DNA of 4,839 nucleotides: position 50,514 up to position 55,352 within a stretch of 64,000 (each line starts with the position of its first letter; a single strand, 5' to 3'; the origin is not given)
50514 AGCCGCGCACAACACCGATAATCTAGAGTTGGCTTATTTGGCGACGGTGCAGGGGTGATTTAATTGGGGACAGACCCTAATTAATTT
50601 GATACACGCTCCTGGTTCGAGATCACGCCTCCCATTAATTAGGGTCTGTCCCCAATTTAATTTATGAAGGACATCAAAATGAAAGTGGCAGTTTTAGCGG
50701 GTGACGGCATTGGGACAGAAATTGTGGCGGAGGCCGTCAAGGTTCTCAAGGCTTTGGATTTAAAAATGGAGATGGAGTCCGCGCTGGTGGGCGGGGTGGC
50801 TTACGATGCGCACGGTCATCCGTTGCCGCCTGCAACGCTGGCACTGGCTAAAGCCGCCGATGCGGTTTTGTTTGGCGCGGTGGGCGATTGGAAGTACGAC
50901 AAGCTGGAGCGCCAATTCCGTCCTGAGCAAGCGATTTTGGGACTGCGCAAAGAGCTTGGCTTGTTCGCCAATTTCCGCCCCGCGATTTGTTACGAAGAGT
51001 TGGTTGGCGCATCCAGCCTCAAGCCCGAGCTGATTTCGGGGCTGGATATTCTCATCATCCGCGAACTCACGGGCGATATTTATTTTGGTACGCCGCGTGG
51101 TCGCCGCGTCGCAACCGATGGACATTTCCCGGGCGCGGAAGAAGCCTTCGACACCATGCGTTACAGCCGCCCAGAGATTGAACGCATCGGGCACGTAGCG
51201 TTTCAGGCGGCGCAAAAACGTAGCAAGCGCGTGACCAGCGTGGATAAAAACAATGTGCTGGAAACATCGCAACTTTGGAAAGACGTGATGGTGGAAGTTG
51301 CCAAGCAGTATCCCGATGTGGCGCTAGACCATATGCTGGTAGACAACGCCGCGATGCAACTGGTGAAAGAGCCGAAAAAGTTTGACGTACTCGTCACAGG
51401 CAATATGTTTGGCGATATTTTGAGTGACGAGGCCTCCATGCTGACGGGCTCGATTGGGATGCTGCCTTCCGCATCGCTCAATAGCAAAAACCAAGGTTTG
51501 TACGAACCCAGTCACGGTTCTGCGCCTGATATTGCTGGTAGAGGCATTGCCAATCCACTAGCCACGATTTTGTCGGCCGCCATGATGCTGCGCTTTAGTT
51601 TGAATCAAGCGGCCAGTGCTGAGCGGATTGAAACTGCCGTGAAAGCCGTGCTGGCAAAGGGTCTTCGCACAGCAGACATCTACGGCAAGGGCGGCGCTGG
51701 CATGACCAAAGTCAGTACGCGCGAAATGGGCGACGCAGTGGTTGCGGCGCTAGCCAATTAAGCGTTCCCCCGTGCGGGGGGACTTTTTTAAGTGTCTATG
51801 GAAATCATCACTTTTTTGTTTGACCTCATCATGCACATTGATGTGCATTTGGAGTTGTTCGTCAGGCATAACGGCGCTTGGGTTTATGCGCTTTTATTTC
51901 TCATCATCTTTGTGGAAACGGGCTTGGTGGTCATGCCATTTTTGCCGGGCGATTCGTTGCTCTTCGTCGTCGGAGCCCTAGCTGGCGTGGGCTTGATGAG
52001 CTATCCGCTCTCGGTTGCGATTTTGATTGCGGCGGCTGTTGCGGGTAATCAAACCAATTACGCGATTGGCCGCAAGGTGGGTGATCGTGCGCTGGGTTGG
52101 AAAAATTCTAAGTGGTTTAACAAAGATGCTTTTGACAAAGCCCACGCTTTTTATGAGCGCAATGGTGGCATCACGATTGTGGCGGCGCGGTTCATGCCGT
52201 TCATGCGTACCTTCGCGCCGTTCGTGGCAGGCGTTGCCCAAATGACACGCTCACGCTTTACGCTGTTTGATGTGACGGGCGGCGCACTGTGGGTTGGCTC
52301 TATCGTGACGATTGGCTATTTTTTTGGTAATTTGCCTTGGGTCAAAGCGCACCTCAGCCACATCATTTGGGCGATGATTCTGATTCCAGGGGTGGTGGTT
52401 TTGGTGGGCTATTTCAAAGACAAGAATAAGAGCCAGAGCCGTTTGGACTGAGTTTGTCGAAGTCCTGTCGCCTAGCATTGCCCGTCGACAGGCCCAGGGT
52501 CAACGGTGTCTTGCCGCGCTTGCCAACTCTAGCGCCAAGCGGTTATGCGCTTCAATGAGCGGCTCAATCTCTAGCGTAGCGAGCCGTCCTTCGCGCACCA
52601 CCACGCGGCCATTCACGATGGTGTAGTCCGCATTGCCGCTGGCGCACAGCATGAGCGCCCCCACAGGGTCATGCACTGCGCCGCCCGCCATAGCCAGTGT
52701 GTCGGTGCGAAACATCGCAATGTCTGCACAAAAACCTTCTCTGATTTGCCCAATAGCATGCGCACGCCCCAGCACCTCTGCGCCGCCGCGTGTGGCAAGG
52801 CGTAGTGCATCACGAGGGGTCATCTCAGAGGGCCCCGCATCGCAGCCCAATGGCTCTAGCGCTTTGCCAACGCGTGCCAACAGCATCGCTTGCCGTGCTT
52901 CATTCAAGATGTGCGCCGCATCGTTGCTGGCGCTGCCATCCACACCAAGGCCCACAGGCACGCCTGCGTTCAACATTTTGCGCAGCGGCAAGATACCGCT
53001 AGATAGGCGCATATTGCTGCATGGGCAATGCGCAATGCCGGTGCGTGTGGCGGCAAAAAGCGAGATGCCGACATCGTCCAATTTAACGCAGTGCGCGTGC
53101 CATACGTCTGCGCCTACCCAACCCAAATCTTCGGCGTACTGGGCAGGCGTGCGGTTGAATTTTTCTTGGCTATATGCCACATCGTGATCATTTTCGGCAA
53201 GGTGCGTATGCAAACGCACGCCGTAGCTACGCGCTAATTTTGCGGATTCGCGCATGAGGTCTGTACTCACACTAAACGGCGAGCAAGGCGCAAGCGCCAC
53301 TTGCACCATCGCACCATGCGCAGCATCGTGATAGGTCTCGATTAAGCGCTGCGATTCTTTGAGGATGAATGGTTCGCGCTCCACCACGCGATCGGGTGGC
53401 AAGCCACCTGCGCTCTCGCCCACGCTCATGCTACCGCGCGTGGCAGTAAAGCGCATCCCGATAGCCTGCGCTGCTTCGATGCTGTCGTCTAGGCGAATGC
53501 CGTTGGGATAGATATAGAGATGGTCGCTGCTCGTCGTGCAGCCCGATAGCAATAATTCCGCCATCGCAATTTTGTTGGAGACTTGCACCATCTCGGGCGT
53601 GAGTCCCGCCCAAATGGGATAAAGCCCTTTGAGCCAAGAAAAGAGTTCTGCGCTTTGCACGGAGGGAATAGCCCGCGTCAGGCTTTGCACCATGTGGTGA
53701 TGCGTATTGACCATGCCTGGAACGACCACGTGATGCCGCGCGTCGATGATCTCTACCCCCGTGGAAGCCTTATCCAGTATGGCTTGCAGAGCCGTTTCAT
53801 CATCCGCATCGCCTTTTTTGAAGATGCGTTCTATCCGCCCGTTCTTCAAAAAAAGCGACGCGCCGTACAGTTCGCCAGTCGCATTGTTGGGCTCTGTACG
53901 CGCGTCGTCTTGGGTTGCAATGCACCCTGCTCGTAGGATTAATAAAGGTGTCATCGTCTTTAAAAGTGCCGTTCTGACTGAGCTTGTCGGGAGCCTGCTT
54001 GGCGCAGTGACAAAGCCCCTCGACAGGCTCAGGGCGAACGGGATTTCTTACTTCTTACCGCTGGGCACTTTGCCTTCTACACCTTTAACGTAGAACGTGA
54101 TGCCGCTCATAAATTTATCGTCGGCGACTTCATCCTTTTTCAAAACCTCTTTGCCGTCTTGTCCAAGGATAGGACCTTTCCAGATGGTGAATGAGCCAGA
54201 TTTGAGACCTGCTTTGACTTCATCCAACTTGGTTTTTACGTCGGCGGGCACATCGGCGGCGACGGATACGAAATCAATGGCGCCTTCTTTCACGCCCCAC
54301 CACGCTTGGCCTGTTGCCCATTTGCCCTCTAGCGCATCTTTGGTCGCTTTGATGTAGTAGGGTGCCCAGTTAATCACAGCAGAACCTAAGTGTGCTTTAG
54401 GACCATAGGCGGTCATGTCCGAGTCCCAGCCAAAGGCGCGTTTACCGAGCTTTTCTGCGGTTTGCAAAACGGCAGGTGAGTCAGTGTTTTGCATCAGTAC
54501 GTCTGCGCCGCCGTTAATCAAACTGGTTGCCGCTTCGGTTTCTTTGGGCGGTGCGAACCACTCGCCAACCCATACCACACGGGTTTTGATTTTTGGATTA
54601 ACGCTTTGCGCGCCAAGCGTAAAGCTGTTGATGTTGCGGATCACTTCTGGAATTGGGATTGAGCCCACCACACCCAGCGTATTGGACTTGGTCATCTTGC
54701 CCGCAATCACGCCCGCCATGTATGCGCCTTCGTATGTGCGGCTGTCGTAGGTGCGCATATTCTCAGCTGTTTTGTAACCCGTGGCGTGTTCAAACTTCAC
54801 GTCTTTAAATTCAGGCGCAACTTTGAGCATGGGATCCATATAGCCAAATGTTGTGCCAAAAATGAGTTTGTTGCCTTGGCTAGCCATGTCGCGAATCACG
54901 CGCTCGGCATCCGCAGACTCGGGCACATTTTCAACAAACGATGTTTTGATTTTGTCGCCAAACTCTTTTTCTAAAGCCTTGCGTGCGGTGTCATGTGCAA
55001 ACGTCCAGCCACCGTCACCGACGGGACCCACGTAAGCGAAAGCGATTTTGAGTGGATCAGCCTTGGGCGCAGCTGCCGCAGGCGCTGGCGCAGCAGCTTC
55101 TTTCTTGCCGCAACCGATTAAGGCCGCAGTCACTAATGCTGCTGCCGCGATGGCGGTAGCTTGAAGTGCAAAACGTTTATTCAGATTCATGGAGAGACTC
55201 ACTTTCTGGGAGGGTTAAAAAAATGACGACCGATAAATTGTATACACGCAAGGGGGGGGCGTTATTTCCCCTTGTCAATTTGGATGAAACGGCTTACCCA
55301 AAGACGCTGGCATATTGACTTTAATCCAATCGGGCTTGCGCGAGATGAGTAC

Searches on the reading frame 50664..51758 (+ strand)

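Call 43: search_protein_families(library=pfam, proteins=[window:50664-51758:+], max_evalue=0.001)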
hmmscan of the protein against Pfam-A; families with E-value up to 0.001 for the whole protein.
window:50664-51758:+ (365 aa): 1 family
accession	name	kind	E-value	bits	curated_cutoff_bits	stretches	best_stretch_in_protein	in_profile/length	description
PF00180.25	Iso_dh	-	1.1e-135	452.8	27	1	7-359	1-348/348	Isocitrate/isopropylmalate dehydrogenase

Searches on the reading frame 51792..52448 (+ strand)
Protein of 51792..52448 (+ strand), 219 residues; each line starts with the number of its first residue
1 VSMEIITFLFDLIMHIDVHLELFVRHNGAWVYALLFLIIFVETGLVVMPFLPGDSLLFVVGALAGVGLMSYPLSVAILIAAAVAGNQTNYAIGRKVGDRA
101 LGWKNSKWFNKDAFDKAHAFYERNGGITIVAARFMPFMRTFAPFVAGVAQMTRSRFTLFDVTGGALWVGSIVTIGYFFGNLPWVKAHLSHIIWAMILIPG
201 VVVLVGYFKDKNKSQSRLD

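Call 43: search_protein_families(library=pfam, proteins=[window:51792-52448:+], max_evalue=0.001)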
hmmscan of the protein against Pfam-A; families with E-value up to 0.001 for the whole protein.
window:51792-52448:+ (219 aa): 1 family
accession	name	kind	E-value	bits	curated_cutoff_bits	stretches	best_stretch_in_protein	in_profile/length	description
PF09335.16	VTT_dom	-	1.5e-17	64.6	33.9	1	51-176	1-122/123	VTT domain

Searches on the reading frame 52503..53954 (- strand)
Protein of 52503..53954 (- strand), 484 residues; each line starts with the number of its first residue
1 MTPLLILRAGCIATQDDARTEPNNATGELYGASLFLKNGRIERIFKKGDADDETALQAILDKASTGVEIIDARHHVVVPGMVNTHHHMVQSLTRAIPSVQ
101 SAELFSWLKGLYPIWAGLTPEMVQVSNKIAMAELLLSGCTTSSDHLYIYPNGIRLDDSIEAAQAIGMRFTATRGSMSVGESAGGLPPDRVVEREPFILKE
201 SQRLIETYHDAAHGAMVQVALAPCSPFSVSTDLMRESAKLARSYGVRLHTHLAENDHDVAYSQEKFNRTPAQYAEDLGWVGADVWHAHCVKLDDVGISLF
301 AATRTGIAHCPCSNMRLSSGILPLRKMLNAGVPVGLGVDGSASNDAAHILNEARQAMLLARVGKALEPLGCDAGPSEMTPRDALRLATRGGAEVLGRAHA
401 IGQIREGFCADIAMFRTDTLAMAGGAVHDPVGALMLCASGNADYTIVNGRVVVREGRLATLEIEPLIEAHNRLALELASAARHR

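Call 43: search_protein_families(library=pfam, proteins=[window:52503-53954:-], max_evalue=0.001)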
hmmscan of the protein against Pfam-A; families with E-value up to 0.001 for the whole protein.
window:52503-53954:- (484 aa): 2 families
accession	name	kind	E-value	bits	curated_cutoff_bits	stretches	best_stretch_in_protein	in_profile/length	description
PF01979.26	Amidohydro_1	-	1.2e-59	202.7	25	1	76-452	1-345/345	Amidohydrolase family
PF07969.17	Amidohydro_3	-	3.4e-17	63.5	29.7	1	173-453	223-472/472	Amidohydrolase family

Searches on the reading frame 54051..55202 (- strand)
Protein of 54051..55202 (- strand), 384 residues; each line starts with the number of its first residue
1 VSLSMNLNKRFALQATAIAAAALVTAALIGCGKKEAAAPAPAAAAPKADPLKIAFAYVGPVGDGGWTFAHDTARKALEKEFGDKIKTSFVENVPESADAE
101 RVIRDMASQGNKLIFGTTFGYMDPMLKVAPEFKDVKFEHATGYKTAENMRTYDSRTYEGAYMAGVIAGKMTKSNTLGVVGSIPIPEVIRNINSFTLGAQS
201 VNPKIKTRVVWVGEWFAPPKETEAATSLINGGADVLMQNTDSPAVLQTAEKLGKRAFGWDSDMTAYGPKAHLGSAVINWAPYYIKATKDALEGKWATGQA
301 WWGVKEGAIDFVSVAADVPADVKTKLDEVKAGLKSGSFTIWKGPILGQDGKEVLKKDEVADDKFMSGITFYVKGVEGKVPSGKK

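Call 43: search_protein_families(library=pfam, proteins=[window:54051-55202:-], max_evalue=0.001)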
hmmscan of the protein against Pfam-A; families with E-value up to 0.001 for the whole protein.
window:54051-55202:- (384 aa): 1 family
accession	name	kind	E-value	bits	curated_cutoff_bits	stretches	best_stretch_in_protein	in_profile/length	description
PF02608.20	Bmp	-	1.1e-57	195.8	24.1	1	52-316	3-274/301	ABC transporter substrate-binding protein PnrA-like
